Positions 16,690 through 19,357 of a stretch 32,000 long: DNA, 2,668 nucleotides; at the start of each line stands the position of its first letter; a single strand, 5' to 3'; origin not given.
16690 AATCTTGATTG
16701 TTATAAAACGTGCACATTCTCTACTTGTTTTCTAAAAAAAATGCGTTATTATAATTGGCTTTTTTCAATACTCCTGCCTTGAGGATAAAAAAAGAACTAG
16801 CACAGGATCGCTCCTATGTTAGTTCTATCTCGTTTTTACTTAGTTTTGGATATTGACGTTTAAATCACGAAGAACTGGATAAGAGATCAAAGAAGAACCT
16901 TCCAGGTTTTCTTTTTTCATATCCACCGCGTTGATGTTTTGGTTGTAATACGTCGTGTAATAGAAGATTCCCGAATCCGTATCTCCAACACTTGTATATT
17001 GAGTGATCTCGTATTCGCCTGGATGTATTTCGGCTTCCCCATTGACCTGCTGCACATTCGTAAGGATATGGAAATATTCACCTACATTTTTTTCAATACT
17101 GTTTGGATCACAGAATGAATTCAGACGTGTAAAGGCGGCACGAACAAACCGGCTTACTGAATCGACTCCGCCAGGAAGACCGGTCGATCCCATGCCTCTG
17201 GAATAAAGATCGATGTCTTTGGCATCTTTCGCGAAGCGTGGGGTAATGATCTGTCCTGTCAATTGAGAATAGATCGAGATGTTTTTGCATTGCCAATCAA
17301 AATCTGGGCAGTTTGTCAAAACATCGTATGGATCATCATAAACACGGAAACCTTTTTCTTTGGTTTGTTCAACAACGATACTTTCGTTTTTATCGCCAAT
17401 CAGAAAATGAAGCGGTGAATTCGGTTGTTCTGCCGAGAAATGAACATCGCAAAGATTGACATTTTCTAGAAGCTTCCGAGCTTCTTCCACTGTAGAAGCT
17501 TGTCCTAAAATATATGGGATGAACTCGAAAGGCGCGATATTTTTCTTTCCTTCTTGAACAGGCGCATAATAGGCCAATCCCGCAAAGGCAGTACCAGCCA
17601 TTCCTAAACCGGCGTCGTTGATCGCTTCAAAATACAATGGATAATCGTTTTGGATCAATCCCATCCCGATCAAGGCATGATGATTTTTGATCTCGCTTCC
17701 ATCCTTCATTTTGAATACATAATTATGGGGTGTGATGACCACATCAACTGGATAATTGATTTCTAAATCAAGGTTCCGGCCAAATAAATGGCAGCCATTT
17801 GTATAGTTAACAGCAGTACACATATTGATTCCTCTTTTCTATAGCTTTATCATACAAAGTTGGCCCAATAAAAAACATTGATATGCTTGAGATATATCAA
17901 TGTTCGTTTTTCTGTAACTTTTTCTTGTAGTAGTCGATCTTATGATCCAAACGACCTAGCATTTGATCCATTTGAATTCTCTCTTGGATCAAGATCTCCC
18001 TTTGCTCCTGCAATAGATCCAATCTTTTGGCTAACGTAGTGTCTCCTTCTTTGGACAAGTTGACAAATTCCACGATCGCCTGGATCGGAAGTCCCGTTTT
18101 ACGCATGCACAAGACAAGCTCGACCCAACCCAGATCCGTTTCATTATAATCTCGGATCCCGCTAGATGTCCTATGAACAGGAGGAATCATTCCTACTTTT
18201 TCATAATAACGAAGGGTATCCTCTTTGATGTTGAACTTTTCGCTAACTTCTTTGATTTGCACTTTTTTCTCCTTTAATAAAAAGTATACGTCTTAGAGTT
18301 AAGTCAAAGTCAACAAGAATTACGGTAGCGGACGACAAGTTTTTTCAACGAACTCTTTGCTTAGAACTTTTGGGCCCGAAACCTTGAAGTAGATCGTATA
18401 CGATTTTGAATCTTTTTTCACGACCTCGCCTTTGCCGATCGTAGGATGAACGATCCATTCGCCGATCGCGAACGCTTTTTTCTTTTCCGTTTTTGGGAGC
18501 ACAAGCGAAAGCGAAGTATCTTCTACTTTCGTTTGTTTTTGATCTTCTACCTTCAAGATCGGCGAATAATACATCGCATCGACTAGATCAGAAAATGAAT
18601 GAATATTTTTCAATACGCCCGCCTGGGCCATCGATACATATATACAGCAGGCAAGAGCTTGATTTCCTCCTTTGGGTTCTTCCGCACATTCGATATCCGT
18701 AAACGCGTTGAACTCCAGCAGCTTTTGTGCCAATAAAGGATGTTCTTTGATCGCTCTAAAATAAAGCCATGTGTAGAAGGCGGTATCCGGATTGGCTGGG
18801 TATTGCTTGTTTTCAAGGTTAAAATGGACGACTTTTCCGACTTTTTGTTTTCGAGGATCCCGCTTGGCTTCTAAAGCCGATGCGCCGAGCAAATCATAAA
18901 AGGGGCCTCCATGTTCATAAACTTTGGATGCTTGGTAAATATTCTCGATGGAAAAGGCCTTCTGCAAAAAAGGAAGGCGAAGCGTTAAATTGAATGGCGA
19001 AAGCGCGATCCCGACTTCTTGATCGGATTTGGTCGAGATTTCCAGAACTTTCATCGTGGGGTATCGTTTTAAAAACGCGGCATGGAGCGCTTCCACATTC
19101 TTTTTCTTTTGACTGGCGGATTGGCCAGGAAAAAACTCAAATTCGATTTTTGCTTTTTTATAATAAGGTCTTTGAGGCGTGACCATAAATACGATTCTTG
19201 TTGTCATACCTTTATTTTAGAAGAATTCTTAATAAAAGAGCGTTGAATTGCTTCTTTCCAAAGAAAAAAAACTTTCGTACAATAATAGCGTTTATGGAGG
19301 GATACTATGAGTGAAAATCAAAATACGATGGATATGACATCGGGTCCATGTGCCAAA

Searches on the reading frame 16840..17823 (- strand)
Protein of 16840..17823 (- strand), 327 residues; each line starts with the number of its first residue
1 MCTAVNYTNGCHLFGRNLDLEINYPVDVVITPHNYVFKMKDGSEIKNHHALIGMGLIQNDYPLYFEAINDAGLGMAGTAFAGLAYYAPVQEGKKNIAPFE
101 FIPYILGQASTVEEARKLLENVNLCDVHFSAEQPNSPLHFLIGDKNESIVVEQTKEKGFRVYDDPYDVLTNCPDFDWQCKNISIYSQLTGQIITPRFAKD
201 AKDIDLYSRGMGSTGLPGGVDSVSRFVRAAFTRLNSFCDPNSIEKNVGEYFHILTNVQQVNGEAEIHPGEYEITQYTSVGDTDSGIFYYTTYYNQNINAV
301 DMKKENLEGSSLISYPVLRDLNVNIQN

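Call 5: search_protein_families(library=pfam, proteins=[window:16840-17823:-], max_evalue=0.1)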
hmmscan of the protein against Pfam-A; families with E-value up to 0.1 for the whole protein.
window:16840-17823:- (327 aa): 1 family
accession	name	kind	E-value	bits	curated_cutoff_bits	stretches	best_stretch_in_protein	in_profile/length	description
PF02275.23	CBAH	-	5e-84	283.1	20.4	1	2-315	1-316/316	Linear amide C-N hydrolases, choloylglycine hydrolase family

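Call 39: find_homologous_proteins(query=window:16840-17823:-, max_evalue=1e-100)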
Query window:16840-17823:- (327 aa): 47 proteins with E <= 1e-100 among 4768 candidates.
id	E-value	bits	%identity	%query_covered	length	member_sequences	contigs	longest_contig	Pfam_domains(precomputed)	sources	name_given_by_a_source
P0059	9.2e-223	756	100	100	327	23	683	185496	PF02275.24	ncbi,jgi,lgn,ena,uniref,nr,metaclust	ncbi:choloylglycine hydrolase [Dubosiella newyorkensis]|jgi:choloylglycine hydrolase|uniref:choloylg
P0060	1.5e-156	539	72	100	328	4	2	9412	PF02275.24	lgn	-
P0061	4.4e-133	462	62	100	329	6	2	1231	PF02275.24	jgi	jgi:choloylglycine hydrolase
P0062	6.7e-133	461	61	100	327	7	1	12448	PF02275.24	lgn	-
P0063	7.7e-129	448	59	100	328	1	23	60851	PF02275.24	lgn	-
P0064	3.3e-128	446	61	100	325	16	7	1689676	PF02275.24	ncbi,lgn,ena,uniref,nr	ncbi:choloylglycine hydrolase [uncultured Dubosiella sp.]|uniref:choloylglycine hydrolase n=1 Tax=un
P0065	3.3e-126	439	58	100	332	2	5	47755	PF02275.24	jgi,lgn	jgi:choloylglycine hydrolase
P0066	1.1e-124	434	64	94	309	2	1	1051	PF02275.24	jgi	jgi:choloylglycine hydrolase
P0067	1.9e-123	430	59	100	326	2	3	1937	PF02275.24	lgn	-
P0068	2.5e-123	429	59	100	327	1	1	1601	PF02275.24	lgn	-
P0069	1.0e-121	424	59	100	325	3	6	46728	PF02275.24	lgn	-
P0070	9.4e-121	421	56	100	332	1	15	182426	PF02275.24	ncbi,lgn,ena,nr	ncbi:MAG: choloylglycine hydrolase family protein [Ileibacterium sp.]|nr:choloylglycine hydrolase fa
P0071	1.8e-120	420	58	100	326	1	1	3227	PF02275.24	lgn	-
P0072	6.7e-120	418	56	100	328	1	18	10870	PF02275.24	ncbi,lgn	-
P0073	2.5e-118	413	54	100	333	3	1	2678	PF02275.24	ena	-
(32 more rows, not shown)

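Call 41: find_encoding_contigs(protein=P0060, flank=2000, max_places=4)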
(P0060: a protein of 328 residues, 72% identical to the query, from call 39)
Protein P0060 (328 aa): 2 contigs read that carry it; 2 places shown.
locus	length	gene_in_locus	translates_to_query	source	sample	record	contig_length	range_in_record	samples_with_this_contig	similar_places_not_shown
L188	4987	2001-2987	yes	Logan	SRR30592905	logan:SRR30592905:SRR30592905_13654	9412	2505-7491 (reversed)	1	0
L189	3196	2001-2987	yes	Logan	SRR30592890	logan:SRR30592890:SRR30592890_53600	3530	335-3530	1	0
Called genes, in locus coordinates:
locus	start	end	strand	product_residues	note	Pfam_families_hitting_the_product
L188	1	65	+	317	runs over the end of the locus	PF01501:Glyco_transf_8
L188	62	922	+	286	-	PF01553:Acyltransferase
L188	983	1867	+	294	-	PF22397:NADAR-DarT1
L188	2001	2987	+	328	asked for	PF02275:CBAH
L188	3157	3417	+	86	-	-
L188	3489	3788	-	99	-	PF00486:Trans_reg_C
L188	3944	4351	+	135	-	-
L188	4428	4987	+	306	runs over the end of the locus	PF02517:Rce1-like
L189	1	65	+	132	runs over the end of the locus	?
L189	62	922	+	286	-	PF01553:Acyltransferase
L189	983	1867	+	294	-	PF22397:NADAR-DarT1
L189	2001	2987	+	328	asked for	PF02275:CBAH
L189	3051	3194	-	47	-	?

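Call 42: find_encoding_contigs(protein=P0064, flank=2000, max_places=4)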
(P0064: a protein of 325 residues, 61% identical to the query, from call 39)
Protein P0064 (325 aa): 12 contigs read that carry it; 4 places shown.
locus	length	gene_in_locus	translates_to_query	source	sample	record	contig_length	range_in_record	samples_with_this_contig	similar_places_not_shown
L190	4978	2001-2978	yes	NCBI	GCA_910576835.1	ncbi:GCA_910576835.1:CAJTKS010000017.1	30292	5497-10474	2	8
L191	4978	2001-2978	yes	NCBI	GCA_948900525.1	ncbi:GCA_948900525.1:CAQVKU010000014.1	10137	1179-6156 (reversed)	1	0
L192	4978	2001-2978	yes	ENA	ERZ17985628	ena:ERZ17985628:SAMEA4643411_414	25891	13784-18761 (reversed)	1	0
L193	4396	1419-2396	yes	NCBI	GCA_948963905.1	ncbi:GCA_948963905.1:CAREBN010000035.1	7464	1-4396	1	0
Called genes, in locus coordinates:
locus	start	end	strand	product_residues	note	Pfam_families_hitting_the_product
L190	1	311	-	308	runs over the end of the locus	PF02517:Rce1-like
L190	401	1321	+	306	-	-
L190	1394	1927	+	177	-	-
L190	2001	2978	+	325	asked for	PF02275:CBAH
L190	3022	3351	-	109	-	PF00486:Trans_reg_C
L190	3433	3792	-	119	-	PF00376:MerR, PF13411:MerR_1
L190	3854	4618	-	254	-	PF22397:NADAR-DarT1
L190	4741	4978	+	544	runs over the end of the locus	PF00496:SBP_bac_5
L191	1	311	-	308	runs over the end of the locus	PF02517:Rce1-like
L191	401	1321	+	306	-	-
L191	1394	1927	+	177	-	-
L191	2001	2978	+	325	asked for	PF02275:CBAH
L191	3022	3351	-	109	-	PF00486:Trans_reg_C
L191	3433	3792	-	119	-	PF00376:MerR, PF13411:MerR_1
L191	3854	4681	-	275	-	PF22397:NADAR-DarT1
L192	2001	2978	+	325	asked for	PF02275:CBAH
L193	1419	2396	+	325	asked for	PF02275:CBAH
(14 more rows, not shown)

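Call 43: find_encoding_contigs(protein=P0062, flank=2000, max_places=3)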
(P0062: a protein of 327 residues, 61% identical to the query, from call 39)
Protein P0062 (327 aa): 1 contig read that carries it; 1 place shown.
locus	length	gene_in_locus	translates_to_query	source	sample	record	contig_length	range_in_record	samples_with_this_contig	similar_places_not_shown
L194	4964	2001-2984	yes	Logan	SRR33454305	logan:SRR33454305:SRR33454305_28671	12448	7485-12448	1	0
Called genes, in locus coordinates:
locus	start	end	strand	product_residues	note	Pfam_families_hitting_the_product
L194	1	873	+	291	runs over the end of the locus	-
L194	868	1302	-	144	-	PF00583:Acetyltransf_1 (weak), PF13673:Acetyltransf_10 (weak), PF13508:Acetyltransf_7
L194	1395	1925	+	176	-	-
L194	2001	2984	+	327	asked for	PF02275:CBAH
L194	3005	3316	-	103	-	PF00486:Trans_reg_C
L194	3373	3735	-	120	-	PF00376:MerR, PF13411:MerR_1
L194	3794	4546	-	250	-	PF22397:NADAR-DarT1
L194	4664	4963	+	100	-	?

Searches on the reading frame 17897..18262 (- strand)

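Call 69: search_protein_families(library=pfam, proteins=[window:17897-18262:-], max_evalue=0.001)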
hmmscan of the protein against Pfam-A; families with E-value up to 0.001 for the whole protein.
window:17897-18262:- (121 aa): 3 families
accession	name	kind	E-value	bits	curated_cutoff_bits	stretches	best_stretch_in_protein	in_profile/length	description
PF13411.12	MerR_1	-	3.2e-16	59.6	21.6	1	1-66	1-65/69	MerR HTH family regulatory protein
PF00376.29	MerR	-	1.2e-13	51.1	28.2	1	3-39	2-38/38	MerR family regulatory protein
PF09278.17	MerR-DNA-bind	-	0.00031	21.7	25.4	1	47-107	4-64/65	MerR, DNA binding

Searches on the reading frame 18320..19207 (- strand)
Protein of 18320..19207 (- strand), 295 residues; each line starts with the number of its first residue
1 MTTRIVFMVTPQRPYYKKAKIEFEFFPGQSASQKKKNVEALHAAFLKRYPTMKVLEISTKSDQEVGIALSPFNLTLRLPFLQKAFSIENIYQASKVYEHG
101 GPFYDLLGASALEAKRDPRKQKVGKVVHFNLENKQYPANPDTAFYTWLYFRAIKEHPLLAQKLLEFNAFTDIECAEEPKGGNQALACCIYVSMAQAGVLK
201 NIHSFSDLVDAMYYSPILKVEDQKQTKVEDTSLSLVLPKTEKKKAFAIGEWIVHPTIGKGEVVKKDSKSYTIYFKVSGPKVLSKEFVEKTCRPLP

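Call 69: search_protein_families(library=pfam, proteins=[window:18320-19207:-], max_evalue=0.001)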
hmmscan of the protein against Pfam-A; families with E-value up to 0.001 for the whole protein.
window:18320-19207:- (295 aa): 1 family
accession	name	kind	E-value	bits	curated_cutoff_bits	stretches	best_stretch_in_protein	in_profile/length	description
PF22397.2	NADAR-DarT1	-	9.1e-75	251.2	27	1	3-207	2-207/212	DarT1-associated NADAR antitoxin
